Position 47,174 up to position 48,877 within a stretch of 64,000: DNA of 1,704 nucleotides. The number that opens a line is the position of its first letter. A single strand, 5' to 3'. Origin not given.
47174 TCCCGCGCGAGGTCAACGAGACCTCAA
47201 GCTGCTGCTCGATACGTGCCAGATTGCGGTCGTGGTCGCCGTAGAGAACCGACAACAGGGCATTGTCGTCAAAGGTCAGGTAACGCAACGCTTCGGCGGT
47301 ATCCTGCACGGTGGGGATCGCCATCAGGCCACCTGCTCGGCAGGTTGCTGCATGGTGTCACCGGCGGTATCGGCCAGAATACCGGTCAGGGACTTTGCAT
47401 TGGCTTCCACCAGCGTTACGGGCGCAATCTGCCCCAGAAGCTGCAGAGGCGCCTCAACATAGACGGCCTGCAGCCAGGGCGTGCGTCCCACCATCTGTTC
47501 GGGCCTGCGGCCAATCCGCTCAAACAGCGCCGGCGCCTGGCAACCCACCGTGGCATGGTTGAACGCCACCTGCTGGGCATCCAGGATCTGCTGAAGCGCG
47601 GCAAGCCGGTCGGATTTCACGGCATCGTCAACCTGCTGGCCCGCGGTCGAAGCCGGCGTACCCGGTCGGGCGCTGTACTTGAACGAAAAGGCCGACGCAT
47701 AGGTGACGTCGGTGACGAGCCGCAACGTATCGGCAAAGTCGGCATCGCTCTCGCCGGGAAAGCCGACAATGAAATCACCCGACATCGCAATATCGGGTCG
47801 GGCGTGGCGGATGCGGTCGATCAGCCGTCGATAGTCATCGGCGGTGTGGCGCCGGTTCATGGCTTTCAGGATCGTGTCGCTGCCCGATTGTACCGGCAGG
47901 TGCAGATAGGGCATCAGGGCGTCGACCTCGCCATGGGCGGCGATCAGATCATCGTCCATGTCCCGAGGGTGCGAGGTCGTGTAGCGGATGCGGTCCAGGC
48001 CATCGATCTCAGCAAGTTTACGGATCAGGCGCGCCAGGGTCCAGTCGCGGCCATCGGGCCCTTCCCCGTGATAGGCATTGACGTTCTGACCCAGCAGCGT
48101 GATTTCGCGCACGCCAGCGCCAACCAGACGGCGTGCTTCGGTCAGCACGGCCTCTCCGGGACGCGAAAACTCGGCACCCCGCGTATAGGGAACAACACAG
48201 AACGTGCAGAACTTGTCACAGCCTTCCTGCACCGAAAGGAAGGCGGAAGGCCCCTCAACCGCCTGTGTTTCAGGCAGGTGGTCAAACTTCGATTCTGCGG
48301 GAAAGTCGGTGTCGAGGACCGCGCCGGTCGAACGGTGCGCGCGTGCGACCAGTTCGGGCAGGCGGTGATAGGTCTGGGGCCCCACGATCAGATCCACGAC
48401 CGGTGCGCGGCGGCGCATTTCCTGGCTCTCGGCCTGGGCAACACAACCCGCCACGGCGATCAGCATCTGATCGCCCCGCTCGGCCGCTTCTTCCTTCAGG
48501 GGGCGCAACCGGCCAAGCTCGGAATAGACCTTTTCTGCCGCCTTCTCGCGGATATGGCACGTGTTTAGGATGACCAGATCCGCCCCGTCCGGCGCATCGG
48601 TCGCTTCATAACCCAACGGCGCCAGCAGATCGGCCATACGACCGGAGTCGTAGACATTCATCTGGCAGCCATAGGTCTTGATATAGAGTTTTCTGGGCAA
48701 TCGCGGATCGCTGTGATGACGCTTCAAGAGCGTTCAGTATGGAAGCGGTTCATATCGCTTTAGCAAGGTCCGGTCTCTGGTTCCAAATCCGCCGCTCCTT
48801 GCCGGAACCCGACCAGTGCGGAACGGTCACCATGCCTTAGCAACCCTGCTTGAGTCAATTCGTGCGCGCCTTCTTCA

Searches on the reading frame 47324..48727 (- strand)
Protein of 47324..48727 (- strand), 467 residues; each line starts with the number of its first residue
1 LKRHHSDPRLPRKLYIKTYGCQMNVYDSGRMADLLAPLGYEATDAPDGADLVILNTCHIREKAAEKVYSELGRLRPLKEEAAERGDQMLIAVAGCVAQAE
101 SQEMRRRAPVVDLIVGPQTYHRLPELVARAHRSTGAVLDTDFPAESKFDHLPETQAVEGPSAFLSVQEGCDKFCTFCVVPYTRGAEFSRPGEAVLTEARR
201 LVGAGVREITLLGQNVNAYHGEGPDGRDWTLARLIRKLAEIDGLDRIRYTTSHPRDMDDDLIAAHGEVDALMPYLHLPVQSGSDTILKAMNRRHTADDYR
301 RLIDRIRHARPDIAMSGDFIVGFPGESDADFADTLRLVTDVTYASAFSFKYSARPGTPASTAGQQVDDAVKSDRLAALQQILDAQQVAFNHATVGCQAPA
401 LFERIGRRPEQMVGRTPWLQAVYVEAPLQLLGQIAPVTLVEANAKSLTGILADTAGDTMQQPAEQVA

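Call 39: search_protein_families(library=pfam, proteins=[window:47324-48727:-], max_evalue=0.00001)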
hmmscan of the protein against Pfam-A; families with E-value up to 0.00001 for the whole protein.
window:47324-48727:- (467 aa): 2 families
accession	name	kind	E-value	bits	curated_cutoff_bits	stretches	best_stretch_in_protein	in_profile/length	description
PF00919.26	UPF0004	-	3.4e-30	104.4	27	1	13-116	1-98/98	Uncharacterized protein family UPF0004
PF04055.27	Radical_SAM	-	5.2e-26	92.2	29.5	1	165-338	2-166/166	Radical SAM superfamily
